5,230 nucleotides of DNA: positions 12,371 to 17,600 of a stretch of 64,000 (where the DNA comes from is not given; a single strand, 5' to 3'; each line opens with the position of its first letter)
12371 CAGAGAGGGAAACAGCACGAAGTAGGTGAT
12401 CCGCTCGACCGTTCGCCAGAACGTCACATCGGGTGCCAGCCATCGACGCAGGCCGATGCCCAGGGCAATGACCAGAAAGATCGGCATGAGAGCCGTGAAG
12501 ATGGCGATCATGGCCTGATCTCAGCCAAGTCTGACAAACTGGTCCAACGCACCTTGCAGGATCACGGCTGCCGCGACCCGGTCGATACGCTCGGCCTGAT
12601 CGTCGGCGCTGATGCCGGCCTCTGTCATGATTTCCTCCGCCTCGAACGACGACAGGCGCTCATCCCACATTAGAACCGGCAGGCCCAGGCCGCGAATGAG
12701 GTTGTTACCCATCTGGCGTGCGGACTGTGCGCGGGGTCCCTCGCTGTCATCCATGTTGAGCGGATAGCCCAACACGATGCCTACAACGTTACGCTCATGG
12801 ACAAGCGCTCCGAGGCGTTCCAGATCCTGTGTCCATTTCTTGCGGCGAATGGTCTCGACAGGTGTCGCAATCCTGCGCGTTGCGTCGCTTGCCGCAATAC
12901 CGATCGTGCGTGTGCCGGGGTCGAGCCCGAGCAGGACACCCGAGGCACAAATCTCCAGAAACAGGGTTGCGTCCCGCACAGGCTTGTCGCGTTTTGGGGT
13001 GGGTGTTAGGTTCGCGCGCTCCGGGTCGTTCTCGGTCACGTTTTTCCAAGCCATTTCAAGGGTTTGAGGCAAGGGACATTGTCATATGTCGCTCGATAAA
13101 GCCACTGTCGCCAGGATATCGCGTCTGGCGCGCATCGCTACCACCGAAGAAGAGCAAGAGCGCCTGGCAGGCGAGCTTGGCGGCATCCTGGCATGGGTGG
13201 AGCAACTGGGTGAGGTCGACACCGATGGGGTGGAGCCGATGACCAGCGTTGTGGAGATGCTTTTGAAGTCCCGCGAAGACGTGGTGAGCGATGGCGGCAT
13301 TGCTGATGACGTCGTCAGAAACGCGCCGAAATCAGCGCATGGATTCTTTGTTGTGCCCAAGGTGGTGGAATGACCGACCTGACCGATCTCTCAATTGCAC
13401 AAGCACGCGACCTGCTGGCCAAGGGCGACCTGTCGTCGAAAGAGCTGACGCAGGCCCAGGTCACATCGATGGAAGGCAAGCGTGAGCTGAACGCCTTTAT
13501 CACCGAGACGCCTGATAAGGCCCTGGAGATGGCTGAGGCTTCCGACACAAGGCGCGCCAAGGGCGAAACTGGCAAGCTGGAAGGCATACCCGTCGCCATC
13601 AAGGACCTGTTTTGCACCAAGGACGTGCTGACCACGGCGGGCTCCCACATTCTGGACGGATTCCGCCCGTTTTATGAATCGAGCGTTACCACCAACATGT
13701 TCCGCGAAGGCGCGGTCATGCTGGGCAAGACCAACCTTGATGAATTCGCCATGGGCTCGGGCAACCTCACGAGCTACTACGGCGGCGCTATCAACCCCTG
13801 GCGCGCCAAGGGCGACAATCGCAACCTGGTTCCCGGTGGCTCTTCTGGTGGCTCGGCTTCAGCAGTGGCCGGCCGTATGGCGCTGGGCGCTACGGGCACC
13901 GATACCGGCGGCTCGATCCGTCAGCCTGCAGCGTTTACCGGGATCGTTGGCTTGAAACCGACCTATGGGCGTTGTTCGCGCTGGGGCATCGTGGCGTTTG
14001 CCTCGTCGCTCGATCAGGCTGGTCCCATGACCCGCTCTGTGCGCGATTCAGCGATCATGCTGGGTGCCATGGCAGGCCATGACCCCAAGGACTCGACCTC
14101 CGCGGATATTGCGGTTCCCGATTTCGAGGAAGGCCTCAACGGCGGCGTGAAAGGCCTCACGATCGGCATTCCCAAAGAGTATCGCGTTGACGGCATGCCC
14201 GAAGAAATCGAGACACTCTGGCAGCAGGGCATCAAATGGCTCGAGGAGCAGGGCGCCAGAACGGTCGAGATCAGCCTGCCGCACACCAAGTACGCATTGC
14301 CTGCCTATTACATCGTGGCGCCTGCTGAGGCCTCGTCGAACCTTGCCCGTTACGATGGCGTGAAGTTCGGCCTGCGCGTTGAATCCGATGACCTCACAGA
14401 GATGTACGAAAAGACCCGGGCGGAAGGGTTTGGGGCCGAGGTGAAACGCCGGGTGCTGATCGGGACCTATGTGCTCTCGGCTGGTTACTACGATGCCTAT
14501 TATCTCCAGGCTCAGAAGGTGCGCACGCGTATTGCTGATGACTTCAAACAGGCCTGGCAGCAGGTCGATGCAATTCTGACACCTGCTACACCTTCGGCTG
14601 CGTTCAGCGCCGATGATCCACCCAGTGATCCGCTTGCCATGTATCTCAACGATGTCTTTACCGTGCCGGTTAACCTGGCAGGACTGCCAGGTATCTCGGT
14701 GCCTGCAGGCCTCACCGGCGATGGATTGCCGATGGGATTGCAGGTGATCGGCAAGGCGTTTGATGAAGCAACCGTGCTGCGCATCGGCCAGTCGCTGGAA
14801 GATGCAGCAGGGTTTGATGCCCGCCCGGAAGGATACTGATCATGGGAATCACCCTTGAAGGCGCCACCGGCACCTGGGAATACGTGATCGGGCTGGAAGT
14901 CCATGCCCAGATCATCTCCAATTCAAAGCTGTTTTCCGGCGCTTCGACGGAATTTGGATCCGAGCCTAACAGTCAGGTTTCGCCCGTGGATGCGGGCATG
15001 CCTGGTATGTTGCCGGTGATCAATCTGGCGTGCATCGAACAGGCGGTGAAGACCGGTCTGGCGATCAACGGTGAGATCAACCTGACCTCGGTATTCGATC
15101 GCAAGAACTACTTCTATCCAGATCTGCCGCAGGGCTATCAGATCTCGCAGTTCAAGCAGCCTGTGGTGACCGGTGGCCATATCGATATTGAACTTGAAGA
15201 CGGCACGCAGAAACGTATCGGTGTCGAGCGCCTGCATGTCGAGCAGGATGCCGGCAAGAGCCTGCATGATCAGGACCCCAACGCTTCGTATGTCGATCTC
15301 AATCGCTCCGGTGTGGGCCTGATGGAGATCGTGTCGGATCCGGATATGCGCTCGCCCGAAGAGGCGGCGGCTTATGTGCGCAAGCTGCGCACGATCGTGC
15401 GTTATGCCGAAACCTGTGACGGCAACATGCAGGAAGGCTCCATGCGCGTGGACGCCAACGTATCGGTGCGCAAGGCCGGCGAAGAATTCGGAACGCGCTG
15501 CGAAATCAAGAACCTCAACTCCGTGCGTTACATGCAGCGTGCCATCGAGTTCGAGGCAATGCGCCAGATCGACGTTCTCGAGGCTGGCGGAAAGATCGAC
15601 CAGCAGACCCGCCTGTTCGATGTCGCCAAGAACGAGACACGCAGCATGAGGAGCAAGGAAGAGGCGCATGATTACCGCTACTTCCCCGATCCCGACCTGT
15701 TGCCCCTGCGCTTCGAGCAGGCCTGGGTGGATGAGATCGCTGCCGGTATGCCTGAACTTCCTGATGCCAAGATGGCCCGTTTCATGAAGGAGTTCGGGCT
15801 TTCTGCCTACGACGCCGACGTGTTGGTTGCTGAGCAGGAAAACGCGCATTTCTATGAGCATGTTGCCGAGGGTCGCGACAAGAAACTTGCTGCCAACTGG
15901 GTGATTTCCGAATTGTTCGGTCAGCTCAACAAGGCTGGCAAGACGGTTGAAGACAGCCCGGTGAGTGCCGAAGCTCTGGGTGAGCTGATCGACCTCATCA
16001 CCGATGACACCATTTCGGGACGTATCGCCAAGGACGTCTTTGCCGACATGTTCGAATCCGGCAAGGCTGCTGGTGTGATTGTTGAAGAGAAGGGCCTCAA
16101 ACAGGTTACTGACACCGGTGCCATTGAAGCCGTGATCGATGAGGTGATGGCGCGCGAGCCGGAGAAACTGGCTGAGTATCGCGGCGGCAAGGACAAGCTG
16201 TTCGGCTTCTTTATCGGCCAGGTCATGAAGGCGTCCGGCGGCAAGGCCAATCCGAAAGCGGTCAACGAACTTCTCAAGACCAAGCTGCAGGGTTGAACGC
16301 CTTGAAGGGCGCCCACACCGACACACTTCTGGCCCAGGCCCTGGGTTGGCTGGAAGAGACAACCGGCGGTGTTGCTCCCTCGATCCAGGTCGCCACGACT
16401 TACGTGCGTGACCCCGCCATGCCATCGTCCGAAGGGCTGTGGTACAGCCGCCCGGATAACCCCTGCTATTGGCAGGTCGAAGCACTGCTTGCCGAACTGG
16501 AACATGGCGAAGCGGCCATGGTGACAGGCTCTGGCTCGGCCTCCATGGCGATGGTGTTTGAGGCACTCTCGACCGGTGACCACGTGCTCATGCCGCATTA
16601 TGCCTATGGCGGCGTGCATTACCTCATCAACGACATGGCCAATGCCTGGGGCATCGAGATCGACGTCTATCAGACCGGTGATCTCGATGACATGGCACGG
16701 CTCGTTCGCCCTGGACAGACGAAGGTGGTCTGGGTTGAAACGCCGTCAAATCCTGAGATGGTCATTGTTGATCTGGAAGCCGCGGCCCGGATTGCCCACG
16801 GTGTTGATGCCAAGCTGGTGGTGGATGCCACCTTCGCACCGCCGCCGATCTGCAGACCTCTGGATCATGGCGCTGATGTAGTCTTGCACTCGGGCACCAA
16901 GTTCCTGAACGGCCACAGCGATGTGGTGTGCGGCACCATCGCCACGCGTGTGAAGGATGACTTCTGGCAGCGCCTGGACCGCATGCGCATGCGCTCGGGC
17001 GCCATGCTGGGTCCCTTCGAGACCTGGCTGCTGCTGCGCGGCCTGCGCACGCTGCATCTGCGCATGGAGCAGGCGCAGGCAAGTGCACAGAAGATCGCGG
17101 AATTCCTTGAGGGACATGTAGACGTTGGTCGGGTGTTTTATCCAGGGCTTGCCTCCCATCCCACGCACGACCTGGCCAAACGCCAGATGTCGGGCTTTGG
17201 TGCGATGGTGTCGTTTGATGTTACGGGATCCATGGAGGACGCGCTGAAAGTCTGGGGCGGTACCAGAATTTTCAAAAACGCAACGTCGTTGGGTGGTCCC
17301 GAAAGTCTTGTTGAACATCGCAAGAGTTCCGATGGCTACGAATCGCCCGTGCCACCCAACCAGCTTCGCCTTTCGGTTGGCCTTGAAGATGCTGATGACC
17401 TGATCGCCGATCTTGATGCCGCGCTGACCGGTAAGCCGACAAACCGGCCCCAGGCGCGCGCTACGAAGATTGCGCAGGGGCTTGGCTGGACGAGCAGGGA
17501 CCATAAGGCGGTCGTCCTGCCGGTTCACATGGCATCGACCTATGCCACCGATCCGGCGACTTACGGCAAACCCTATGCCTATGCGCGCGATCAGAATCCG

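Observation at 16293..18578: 761-aa in-frame tandem duplication/fusion of two transsulfuration PLP-enzyme domains, translationally coupled to gatCAB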

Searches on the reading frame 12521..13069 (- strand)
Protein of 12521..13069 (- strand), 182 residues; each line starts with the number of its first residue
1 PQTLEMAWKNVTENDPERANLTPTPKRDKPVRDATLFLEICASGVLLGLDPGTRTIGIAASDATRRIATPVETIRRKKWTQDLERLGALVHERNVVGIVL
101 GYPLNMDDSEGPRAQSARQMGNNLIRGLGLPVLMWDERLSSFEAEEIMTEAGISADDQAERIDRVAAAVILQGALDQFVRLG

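Call 50: search_protein_families(library=ncbifam, proteins=[window:12521-13069:-], max_evalue=0.00001)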
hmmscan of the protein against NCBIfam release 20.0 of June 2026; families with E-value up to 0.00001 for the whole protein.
window:12521-13069:- (182 aa): 2 families
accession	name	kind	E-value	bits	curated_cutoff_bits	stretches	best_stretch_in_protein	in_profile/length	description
TIGR00250.1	RNAse_H_YqgF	equivalog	8.3e-32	110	43.25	1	47-176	1-130/130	Holliday junction resolvase RuvX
NF001026.0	PRK00109.2-2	equivalog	1.8e-10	40.9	155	1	46-175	3-126/130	Holliday junction resolvase RuvX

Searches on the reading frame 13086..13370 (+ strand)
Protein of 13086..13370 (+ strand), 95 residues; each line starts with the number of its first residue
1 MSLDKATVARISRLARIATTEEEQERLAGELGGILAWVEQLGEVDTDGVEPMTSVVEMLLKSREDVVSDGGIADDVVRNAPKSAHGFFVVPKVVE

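Call 3: search_protein_families(library=pfam, proteins=[window:13086-13370:+])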
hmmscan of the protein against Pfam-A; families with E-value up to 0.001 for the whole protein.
window:13086-13370:+ (95 aa): 1 family
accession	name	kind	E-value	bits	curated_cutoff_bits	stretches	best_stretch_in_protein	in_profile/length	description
PF02686.20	GatC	-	6.4e-22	78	23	1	20-90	2-66/66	Glu-tRNAGln amidotransferase C subunit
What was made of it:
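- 13086..13373 (+): gatC, first gene of the co-directional cluster. Pfam GatC, 78 bits (call 3).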

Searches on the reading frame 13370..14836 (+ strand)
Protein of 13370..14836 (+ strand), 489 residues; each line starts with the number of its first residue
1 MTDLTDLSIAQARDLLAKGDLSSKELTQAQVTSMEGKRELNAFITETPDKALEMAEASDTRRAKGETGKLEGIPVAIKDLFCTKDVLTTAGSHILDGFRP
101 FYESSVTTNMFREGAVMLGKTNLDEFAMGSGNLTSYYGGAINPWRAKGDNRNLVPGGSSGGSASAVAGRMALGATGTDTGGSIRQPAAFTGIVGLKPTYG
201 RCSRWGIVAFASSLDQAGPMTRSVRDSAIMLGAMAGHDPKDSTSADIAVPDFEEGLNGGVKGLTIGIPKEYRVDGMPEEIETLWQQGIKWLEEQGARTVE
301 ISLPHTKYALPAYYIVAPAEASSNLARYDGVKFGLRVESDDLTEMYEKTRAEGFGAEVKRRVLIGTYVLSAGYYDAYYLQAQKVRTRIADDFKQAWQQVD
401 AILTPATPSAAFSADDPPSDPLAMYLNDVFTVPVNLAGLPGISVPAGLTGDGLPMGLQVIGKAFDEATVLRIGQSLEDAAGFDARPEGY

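Call 3: search_protein_families(library=pfam, proteins=[window:13370-14836:+])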
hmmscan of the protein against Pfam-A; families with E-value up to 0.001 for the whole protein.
window:13370-14836:+ (489 aa): 1 family
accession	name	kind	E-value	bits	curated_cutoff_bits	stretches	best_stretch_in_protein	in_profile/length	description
PF01425.27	Amidase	-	5.8e-147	490.8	27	1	27-470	3-445/445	Amidase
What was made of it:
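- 13370..14839 (+): gatA (amidase subunit); overlaps gatC by 4 nt. Pfam Amidase, 491 bits (call 3).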

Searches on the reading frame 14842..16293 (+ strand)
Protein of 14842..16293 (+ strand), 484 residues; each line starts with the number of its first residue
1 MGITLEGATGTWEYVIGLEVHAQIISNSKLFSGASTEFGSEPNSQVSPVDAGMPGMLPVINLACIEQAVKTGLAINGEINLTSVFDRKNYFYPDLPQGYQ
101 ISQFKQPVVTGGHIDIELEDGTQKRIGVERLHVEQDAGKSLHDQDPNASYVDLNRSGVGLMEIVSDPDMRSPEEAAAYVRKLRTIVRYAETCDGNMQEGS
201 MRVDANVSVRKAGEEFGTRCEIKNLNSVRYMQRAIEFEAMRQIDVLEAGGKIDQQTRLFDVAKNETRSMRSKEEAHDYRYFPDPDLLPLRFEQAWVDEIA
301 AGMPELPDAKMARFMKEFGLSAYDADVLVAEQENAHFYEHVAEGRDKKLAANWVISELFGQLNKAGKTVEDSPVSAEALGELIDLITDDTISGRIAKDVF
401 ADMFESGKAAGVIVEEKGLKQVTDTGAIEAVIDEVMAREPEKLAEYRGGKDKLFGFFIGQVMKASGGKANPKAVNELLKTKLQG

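Call 3: search_protein_families(library=pfam, proteins=[window:14842-16293:+])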
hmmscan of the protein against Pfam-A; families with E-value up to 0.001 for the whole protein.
window:14842-16293:+ (484 aa): 2 families
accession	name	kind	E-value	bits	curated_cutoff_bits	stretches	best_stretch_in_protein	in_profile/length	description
PF02934.20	GatB_N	-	2.5e-120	401.2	23.4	1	15-296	2-276/277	GatB/GatE catalytic domain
PF02637.23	GatB_Yqey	-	1.5e-53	181.1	27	1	336-482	2-148/148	GatB domain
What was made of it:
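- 14842..16296 (+): gatB; its stop TGA is at 16294-16296. Pfam GatB_N plus GatB_Yqey (call 3).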

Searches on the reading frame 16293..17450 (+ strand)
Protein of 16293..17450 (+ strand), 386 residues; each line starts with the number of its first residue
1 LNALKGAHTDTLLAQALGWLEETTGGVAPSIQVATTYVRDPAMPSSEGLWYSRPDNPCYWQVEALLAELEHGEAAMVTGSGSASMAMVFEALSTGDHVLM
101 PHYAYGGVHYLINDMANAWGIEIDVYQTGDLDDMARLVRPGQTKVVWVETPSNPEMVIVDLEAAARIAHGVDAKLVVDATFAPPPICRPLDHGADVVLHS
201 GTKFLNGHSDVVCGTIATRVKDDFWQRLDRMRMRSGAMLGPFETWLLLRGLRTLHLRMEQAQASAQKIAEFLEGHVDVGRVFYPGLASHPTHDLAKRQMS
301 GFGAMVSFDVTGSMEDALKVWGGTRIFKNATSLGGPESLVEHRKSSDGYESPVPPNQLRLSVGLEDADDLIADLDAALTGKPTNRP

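Call 4: search_protein_families(library=ncbifam, proteins=[window:16293-17450:+])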
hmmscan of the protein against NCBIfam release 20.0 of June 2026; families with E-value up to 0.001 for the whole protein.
window:16293-17450:+ (386 aa): 49 families (the best 25 are shown)
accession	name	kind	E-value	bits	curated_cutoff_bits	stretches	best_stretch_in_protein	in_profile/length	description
NF005871.0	PRK07811.1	equivalog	8.1e-107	357.1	513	1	20-379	24-387/389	cystathionine gamma-synthase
NF005810.0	PRK07671.1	equivalog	1.6e-89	300.6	594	1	15-378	9-376/377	bifunctional cystathionine gamma-lyase/homocysteine desulfhydrase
NF005758.0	PRK07582.1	equivalog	6.7e-89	298.2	440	1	25-379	25-369/372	cystathionine gamma-lyase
TIGR01328.1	met_gam_lyase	equivalog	2.1e-87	293.6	549.7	1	46-378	48-388/391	methionine gamma-lyase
TIGR02080.1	O_succ_thio_ly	equivalog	4.2e-87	292.3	504.55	1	23-379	18-380/382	cystathionine gamma-synthase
NF004821.0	PRK06176.1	equivalog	1.1e-85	287.8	642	1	21-379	15-377/380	cystathionine gamma-synthase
NF004876.0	PRK06234.1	subfamily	1.4e-84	284.5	666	1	46-378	53-395/400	methionine gamma-lyase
NF005976.0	PRK08064.1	equivalog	2.7e-83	280.1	627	1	9-379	7-381/390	cystathionine beta-lyase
TIGR01325.1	O_suc_HS_sulf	equivalog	6.2e-83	278.5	510.05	1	47-378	44-380/380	O-succinylhomoserine sulfhydrylase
NF006347.0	PRK08574.1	equivalog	1.7e-82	277.3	477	1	46-379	42-383/385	cystathionine gamma-synthase family protein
NF005695.0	PRK07503.1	equivalog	2.9e-81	273.2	666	1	45-379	53-395/403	methionine gamma-lyase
NF006003.0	PRK08133.1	equivalog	4.7e-81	272.5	522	1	45-378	54-394/396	O-succinylhomoserine sulfhydrylase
NF005047.0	PRK06460.1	equivalog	8.2e-77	258.6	501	1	21-379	13-373/376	hypothetical protein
NF006097.0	PRK08249.1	equivalog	3e-76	256.4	600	1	40-379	49-394/402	cystathionine gamma-synthase family protein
NF006450.0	PRK08776.1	equivalog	4.6e-76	256.2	730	1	24-379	28-389/405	O-succinylhomoserine (thiol)-lyase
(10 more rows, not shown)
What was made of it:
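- On O-succinylhomoserine sulfhydrylase MetZ (TIGR01325): 278 and 272 against 510 (call 4).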
